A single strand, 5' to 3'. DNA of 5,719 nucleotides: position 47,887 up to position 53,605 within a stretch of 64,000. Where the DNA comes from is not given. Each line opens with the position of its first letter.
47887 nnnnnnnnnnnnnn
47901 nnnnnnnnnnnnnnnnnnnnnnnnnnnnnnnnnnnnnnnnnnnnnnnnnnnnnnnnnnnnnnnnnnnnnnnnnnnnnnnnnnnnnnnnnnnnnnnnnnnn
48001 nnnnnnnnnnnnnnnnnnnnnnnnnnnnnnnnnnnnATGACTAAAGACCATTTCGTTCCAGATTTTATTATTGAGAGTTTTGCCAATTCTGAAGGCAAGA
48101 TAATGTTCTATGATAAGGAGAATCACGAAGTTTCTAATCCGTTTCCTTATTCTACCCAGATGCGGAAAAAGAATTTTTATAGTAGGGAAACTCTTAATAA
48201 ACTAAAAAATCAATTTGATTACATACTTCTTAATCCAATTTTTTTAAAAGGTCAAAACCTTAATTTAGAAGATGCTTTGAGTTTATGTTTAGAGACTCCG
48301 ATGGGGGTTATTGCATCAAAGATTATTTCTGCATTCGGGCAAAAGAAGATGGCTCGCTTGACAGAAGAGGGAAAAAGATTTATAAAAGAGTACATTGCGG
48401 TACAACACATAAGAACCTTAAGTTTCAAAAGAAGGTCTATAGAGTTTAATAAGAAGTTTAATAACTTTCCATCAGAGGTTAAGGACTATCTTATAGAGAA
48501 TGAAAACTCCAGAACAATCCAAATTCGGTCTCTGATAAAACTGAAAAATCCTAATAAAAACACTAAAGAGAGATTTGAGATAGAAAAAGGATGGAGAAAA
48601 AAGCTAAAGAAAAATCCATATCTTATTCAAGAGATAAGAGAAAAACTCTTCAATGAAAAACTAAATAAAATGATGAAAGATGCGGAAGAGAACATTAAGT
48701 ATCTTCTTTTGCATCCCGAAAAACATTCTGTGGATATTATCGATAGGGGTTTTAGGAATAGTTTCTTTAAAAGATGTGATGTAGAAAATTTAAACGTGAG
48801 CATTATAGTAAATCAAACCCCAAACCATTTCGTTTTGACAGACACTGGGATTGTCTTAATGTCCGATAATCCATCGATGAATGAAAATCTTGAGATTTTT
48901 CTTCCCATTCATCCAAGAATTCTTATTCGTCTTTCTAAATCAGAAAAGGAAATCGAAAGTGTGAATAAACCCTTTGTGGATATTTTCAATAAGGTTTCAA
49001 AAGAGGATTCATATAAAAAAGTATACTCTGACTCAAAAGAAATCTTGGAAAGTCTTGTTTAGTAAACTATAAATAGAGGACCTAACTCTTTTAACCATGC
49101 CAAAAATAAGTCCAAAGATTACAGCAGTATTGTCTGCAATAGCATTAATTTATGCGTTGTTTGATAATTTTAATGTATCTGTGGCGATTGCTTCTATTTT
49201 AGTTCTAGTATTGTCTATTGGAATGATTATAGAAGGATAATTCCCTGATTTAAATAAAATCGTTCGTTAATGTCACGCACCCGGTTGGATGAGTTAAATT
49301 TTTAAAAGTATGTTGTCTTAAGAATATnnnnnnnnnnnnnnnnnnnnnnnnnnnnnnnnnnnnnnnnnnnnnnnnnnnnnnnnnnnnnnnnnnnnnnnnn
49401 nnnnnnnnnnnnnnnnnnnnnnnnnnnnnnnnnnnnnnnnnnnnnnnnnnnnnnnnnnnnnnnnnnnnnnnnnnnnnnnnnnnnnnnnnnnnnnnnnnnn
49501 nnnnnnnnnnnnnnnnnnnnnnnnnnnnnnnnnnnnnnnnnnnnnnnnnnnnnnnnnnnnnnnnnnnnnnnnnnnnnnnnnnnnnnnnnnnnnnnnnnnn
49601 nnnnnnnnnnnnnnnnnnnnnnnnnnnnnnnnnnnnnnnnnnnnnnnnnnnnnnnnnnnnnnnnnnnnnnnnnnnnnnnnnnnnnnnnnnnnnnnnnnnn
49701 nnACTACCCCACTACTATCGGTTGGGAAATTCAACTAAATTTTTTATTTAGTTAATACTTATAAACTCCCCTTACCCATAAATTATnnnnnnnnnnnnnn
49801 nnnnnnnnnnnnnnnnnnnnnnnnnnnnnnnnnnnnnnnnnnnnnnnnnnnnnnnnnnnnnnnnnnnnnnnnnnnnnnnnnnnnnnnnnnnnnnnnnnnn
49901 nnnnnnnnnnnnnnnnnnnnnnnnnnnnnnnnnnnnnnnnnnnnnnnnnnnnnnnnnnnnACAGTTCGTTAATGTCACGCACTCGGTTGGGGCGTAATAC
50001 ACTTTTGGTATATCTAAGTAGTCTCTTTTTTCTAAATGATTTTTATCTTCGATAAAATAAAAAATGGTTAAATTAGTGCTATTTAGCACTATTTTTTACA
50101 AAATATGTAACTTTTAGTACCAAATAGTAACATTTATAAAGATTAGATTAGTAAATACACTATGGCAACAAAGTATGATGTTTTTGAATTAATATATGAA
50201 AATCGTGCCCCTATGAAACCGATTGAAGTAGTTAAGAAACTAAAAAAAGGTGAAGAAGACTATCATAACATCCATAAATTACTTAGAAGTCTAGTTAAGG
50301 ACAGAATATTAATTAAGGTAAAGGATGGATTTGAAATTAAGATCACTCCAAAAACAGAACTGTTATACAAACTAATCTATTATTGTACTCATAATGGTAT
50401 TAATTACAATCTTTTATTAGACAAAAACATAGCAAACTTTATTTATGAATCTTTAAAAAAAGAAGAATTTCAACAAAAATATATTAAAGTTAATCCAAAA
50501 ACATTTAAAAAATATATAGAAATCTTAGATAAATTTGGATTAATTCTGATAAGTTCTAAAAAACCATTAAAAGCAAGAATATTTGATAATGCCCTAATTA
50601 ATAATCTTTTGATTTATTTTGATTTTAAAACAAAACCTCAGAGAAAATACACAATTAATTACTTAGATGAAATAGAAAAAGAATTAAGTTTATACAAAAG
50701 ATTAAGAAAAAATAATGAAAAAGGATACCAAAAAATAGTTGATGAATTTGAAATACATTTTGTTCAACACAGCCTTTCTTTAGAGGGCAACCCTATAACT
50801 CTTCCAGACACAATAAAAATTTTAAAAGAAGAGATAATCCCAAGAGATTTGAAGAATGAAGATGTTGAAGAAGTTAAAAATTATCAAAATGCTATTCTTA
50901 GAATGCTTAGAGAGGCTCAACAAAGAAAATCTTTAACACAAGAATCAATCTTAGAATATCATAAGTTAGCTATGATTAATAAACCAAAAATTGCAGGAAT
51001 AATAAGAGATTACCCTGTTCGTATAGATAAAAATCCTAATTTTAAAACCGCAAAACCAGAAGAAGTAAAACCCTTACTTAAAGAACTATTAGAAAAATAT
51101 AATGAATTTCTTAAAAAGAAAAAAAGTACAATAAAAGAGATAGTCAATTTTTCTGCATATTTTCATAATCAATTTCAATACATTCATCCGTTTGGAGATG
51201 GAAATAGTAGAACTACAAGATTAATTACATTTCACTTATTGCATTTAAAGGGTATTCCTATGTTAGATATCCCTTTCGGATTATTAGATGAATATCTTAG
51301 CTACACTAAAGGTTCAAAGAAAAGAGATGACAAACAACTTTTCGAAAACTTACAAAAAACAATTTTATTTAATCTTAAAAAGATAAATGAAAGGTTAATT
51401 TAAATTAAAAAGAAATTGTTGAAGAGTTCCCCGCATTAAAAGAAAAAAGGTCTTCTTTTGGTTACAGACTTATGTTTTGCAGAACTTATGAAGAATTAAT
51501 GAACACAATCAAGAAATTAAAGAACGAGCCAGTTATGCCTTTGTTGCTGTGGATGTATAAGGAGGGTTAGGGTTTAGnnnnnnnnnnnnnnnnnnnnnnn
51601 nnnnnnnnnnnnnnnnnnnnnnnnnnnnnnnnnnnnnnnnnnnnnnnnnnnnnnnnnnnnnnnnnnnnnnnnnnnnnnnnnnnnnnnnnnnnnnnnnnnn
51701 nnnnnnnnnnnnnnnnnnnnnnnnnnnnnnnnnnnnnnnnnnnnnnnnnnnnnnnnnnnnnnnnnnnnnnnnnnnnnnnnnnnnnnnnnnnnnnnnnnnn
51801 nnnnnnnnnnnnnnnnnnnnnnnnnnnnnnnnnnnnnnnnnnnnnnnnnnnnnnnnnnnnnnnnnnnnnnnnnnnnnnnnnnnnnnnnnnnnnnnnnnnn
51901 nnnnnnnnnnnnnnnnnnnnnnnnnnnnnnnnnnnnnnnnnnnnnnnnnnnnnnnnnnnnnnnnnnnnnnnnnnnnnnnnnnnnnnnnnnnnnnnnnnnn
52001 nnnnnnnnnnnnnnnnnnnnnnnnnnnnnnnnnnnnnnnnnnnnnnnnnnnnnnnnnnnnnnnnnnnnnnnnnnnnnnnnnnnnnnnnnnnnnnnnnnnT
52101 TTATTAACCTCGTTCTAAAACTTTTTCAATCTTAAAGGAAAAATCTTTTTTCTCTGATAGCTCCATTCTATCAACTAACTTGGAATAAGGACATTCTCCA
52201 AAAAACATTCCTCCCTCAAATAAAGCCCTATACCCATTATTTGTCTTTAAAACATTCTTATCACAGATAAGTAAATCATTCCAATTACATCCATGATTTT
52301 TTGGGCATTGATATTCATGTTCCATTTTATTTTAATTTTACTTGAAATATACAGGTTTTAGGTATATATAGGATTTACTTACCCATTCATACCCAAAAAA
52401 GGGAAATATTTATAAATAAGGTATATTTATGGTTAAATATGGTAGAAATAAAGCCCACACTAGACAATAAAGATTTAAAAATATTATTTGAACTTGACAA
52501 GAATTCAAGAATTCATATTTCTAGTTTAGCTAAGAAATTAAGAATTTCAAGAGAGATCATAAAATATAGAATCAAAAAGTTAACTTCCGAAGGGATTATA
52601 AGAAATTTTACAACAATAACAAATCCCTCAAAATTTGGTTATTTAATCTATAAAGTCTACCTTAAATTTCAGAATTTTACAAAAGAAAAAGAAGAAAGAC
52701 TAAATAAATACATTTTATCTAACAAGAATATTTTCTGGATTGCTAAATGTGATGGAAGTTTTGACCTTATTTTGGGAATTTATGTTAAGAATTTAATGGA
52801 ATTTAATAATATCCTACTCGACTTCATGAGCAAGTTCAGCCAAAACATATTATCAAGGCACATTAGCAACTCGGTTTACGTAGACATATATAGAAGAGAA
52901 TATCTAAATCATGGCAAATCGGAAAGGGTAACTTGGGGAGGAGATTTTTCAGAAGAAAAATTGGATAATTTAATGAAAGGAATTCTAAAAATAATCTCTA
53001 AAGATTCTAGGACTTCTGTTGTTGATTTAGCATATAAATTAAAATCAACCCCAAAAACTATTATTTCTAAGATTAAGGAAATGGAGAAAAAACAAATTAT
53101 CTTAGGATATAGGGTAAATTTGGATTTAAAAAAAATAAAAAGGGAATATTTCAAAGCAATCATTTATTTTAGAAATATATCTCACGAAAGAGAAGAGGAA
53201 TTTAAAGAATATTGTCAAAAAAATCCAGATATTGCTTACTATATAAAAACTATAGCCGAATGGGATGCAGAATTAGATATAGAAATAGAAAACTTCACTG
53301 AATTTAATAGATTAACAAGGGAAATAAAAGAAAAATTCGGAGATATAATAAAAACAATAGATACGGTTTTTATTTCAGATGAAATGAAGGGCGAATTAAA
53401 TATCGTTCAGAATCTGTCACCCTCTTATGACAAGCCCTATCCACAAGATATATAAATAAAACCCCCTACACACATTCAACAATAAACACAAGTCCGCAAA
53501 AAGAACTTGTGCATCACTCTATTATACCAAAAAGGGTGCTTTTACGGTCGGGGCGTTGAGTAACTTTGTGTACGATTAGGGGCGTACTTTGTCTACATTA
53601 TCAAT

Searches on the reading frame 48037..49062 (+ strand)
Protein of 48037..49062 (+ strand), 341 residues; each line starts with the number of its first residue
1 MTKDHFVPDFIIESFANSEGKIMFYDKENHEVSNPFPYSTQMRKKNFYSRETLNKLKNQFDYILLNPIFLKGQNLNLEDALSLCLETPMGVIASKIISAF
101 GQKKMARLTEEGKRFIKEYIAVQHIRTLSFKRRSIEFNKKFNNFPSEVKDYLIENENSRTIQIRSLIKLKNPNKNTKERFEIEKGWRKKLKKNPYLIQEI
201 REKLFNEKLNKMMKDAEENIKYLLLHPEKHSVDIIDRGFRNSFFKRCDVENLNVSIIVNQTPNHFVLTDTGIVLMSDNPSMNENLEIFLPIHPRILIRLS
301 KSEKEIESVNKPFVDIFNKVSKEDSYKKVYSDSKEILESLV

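Call 13: search_protein_families(library=pfam, proteins=[window:48037-49062:+], max_evalue=0.001)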
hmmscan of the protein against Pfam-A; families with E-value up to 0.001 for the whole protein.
window:48037-49062:+ (341 aa): 1 family
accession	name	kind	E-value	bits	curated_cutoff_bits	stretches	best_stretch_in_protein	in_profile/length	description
PF14022.11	DUF4238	-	7.8e-23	81.7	27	1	3-334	1-280/281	Protein of unknown function (DUF4238)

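Call 88: search_protein_families(library=padloc, proteins=[window:48037-49059:+], max_evalue=0.001)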
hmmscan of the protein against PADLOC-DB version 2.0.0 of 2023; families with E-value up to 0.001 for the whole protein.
window:48037-49059:+ (341 aa): 0 families

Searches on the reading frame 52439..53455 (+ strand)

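Call 4: search_protein_families(library=pfam, proteins=[window:52439-53455:+], max_evalue=0.01)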
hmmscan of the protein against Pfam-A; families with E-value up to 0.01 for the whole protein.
window:52439-53455:+ (338 aa): 6 families
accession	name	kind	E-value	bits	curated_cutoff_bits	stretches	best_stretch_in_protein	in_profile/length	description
PF13412.12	HTH_24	-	1.4e-17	63.4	21.9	2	8-55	1-48/48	Winged helix-turn-helix DNA-binding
PF13404.12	HTH_AsnC-type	-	1.8e-13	50.5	27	2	8-48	1-41/42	AsnC-type helix-turn-helix domain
PF01047.28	MarR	-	5e-07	30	24.6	1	12-55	5-48/59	MarR family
PF08279.18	HTH_11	-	2.7e-06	27.6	25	1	13-57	3-44/55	HTH domain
PF01037.27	AsnC_trans_reg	-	0.00046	20.5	25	0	86-131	12-57/73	Lrp/AsnC ligand binding domain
PF13545.12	HTH_Crp_2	-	0.0096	16.3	27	0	195-223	26-55/70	Crp-like helix-turn-helix domain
